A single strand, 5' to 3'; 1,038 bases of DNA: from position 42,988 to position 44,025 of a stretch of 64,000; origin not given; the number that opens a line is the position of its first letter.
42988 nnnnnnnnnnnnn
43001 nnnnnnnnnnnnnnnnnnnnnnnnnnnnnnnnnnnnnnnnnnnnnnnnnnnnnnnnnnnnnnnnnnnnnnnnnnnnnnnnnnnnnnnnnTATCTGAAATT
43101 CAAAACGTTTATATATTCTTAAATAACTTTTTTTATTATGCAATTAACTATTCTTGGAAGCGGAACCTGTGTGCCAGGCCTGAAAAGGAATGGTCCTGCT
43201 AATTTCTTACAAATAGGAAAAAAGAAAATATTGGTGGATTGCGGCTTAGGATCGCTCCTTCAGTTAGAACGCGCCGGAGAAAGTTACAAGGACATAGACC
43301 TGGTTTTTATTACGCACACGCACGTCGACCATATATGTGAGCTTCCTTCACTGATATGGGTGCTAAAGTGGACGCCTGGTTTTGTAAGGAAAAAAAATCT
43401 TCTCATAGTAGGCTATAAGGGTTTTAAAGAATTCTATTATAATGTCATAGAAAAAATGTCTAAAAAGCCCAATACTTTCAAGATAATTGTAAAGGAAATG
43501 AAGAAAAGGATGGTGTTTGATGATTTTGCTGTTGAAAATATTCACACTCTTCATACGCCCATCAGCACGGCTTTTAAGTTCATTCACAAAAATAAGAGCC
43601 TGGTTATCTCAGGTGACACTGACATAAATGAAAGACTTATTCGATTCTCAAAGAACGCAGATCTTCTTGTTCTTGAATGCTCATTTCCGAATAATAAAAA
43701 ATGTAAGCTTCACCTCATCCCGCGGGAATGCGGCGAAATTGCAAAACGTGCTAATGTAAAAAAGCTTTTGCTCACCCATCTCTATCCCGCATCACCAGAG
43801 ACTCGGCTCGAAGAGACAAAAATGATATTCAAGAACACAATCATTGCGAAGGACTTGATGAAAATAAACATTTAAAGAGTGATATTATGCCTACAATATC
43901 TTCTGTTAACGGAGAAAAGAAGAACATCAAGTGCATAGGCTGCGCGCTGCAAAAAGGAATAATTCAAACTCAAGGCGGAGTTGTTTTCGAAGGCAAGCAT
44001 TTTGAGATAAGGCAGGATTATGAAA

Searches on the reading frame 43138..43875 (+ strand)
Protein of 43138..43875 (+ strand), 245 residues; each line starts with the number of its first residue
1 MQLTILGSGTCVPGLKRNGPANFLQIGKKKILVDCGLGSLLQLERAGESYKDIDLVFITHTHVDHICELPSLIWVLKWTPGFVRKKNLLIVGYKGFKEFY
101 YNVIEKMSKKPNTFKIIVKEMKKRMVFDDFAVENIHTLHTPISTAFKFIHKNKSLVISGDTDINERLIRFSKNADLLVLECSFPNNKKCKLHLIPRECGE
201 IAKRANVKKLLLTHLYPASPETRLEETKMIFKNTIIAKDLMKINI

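Call 35: search_protein_families(library=pfam, proteins=[window:43138-43875:+], max_evalue=0.001)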
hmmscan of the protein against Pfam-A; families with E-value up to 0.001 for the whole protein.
window:43138-43875:+ (245 aa): 3 families
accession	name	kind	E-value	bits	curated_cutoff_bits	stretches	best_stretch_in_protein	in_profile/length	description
PF12706.13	Lactamase_B_2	-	4.2e-15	56.3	27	1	30-214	2-199/200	Beta-lactamase superfamily domain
PF00753.33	Lactamase_B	-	4e-13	50.2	22.7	1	21-172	8-161/196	Metallo-beta-lactamase superfamily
PF23023.1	Anti-Pycsar_Apyc1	-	0.0001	22.3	50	1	4-85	6-86/250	Anti-Pycsar protein Apyc1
